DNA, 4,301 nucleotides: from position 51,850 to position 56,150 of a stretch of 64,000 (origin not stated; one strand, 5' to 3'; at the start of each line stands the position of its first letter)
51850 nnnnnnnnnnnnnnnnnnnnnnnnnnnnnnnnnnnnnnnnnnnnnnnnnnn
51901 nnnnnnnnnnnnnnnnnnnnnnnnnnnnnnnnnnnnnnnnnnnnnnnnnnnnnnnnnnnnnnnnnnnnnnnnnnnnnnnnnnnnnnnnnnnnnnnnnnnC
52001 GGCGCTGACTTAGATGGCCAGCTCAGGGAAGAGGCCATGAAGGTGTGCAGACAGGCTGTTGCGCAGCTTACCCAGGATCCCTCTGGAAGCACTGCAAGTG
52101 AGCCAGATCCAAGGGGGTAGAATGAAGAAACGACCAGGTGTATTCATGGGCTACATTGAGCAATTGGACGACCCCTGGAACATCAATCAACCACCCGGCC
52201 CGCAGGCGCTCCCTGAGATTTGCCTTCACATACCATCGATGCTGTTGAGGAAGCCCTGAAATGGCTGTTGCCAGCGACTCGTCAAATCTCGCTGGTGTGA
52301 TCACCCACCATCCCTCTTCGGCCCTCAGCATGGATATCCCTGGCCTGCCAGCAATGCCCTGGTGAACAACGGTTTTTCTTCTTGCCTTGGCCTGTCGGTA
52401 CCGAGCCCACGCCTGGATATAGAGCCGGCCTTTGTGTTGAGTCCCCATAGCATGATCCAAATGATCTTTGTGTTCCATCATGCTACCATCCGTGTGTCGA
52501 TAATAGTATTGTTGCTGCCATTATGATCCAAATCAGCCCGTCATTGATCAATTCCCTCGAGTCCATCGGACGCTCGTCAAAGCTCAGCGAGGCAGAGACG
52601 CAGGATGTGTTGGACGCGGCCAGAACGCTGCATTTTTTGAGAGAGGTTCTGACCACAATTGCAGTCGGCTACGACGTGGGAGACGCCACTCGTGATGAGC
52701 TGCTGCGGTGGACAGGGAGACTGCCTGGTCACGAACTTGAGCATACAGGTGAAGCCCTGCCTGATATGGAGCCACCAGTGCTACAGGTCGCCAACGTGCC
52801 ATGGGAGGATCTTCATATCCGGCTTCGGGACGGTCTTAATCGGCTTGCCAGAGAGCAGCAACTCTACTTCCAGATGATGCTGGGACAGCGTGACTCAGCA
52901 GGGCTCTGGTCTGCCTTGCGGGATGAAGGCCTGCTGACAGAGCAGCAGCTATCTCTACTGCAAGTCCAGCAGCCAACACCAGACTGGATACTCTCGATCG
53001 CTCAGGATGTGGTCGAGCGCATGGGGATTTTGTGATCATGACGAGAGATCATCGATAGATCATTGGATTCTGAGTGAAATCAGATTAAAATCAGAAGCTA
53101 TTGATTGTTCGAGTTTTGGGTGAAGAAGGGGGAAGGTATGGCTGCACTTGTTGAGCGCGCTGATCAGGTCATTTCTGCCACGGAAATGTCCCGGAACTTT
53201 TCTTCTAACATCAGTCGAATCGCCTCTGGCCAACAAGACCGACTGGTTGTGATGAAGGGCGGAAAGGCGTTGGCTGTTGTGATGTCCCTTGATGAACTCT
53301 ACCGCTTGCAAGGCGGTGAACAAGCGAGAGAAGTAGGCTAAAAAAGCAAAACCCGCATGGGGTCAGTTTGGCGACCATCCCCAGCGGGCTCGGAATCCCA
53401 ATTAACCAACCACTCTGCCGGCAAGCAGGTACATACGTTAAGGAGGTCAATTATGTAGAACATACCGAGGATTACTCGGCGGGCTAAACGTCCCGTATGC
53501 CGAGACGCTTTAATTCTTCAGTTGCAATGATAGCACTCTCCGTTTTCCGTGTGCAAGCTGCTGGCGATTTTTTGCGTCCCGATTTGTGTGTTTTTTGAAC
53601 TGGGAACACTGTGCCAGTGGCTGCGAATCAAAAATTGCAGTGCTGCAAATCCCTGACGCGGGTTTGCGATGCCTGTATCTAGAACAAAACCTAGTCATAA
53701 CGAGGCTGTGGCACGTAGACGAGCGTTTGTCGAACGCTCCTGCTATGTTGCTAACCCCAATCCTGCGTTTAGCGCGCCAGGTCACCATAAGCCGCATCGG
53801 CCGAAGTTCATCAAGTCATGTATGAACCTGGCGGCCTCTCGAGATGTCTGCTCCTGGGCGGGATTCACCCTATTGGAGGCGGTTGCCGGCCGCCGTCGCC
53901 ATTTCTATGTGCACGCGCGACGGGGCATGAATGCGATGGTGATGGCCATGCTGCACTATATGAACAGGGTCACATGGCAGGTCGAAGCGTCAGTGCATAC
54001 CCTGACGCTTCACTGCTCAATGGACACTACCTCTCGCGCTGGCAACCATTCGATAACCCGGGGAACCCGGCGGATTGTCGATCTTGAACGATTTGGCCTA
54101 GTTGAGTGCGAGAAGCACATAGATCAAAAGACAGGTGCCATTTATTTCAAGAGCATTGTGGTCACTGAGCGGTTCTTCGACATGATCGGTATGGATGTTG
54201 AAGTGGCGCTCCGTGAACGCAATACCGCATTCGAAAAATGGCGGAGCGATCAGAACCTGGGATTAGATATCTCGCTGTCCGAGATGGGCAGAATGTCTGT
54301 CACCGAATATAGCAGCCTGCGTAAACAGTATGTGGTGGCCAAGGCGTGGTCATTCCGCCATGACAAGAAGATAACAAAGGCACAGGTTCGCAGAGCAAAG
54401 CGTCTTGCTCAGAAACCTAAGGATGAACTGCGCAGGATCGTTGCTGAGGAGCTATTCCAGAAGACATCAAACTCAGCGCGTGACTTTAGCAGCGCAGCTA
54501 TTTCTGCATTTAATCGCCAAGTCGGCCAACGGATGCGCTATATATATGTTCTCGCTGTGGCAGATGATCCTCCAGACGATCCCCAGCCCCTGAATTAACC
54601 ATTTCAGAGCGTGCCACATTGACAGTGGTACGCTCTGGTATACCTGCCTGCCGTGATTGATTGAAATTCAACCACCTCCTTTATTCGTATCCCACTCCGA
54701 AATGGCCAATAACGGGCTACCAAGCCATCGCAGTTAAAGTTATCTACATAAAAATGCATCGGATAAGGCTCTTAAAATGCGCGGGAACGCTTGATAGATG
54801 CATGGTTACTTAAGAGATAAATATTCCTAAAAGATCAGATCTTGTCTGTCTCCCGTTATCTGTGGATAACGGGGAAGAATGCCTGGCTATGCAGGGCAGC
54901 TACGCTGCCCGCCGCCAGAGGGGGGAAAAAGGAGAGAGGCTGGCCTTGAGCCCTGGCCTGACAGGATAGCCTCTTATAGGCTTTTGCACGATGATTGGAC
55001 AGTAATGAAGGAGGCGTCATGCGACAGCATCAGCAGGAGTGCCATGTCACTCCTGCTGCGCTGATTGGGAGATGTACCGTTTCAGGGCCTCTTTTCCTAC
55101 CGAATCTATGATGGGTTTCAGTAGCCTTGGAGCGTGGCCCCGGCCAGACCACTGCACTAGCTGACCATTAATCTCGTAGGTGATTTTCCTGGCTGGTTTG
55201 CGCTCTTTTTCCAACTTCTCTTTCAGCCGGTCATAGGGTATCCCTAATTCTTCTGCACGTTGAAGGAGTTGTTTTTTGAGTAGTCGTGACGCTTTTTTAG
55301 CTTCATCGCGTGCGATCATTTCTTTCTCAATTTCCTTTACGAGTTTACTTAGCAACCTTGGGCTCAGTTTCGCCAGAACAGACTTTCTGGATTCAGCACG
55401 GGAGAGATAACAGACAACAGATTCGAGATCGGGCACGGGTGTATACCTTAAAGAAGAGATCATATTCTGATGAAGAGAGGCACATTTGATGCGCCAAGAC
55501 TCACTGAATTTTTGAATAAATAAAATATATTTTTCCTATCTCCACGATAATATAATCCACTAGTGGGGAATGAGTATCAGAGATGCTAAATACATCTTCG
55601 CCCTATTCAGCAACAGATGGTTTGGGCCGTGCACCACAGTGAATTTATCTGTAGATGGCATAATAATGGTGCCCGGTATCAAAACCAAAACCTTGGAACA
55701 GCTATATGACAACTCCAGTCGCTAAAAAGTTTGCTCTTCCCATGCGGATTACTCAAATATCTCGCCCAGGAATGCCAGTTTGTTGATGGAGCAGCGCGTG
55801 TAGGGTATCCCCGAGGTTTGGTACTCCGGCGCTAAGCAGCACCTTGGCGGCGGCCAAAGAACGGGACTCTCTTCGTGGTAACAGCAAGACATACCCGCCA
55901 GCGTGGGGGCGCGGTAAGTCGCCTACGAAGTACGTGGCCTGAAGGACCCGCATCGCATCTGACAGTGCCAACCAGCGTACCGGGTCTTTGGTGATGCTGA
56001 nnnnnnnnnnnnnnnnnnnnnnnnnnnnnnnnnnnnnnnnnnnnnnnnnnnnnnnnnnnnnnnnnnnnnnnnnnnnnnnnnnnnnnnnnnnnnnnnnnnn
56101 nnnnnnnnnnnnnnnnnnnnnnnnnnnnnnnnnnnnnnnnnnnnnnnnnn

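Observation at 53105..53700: IncFII-like replication control region with a Phd/YefM-like protein in the CopB position and a leader ORF overlapping repA1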

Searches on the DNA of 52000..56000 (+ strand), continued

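Call 29: search_dna_similar(query=window:53330-53700:+, collection=plasmids, mode=distant, max_rows=60, max_evalue=0.01)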
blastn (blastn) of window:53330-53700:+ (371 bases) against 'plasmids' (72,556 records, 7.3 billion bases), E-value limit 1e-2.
Records with a match: 8; places in all: 8; records where one place covers at least 80% of the query: 2.
Best place of each record, by identity: >=99% 2; 80-90% 6.
By first word of the organism name: Aeromonas 8.
By predicted mobility (MOB-suite, as given by PLSDB): non-mobilizable 3; conjugative 3; mobilizable 2.
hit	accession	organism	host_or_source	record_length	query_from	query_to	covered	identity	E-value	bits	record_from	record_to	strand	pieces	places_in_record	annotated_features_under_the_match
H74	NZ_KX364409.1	Aeromonas salmonicida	-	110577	1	371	100%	99.5%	0e+0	661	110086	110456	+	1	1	hypothetical protein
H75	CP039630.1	Aeromonas caviae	sludge,cell culture,sludge from ...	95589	1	371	100%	99.5%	0e+0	661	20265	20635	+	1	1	hypothetical protein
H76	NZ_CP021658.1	Aeromonas salmonicida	culture,rock biofilm and bottom ...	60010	11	62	14%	88.5%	1e-6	61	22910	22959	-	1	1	hypothetical protein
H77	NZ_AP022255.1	Aeromonas caviae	-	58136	11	61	14%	88.2%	4e-6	59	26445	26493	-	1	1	none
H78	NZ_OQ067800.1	Aeromonas salmonicida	-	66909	11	61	14%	88.2%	4e-6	59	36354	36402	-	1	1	hypothetical protein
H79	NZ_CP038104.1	Aeromonas salmonicida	Salvelinus fontinalis,whole organism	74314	11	60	13%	84.0%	8e-3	48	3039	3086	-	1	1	hypothetical protein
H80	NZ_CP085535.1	Aeromonas salmonicida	Brook charr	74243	11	60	13%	84.0%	8e-3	48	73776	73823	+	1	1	hypothetical protein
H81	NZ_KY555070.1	Aeromonas salmonicida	-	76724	11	60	13%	84.0%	8e-3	48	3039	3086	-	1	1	hypothetical protein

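Call 80: search_rna_families(source=L021, start=2000, end=2600, threshold=evalue, max_evalue=10, show_alignments=2)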
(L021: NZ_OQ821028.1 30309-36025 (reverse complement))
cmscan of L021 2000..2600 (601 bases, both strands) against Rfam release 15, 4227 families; matches with E-value up to 10: 7.
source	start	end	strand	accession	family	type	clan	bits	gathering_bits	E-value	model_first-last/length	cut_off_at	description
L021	2334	2448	+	RF01089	PK-repBA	Cis-reg;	-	56.7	45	7.9e-12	1-124/124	no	Pseudoknot of the regulatory region of the repBA gene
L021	2329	2414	-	RF00042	CopA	Gene; antisense;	-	36.9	60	5.8e-05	1-92/92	no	CopA-like RNA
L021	2311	2385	+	RF00561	SNORA40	Gene; snRNA; snoRNA; HACA-box;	-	20.5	51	0.44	1-128/128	no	Small nucleolar RNA SNORA40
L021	2329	2444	+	RF01087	PK-repZ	Cis-reg;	-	20.3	44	0.041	1-150/150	no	Pseudoknot of the regulatory region of the repZ gene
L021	2335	2382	+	RF00042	CopA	Gene; antisense;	-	17.4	60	2.3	34-85/92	no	CopA-like RNA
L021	2321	2409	-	RF00519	suhB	Gene; sRNA;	CL00108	13.8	41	4.4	1-77/77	no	Makes More Granules Regulator RNA (mmgR)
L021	2303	2405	+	RF00195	RsmY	Gene; sRNA;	CL00106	12.7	57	1.3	1-121/121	no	RsmY RNA family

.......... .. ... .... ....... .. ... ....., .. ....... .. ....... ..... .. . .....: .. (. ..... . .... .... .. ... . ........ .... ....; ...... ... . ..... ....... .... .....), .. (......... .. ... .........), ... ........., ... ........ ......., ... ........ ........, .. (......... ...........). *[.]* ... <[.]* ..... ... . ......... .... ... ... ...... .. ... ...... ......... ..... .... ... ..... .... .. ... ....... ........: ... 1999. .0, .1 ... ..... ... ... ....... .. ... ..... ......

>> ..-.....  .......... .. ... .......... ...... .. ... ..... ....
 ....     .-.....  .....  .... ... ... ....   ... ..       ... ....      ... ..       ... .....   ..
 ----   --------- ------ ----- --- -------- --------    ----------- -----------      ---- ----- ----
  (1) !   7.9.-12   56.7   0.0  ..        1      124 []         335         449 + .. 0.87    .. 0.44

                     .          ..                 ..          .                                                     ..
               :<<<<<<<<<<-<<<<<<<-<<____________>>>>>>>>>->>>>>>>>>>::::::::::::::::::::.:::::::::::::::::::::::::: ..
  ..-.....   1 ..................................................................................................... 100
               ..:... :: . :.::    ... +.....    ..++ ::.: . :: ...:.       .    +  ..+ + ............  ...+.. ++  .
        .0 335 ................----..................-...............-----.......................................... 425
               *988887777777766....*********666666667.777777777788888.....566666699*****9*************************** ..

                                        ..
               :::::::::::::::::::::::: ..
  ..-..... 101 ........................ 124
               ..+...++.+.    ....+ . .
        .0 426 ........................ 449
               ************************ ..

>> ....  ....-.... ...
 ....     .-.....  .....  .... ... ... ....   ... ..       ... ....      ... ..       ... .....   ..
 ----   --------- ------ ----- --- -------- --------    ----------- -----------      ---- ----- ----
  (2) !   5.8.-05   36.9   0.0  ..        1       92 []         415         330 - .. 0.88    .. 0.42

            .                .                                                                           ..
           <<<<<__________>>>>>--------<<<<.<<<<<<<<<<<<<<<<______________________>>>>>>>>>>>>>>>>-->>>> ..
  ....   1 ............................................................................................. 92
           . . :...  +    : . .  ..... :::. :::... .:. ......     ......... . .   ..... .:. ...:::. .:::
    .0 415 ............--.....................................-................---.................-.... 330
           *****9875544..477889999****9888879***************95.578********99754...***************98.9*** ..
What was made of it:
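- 53352..53388 (.): Stem-loop with UUGGCG in the sense-strand loop (53368-53373), the antisense target. On the minus strand the loop reads CGCCAA and the stem, with the U-tail at 53340-53351, forms the antisense terminator. The loop matches the Rfam CopA consensus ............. seen in the control locus L021 (call 80).
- On CopA-like antisense RNA (Rfam RF00042): The control locus L021 gives 36.9 bits (call 80). The consensus loop is visible in the CopA alignment of call 80.
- Tried and rejected: The positive control L021 worked (call 80).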
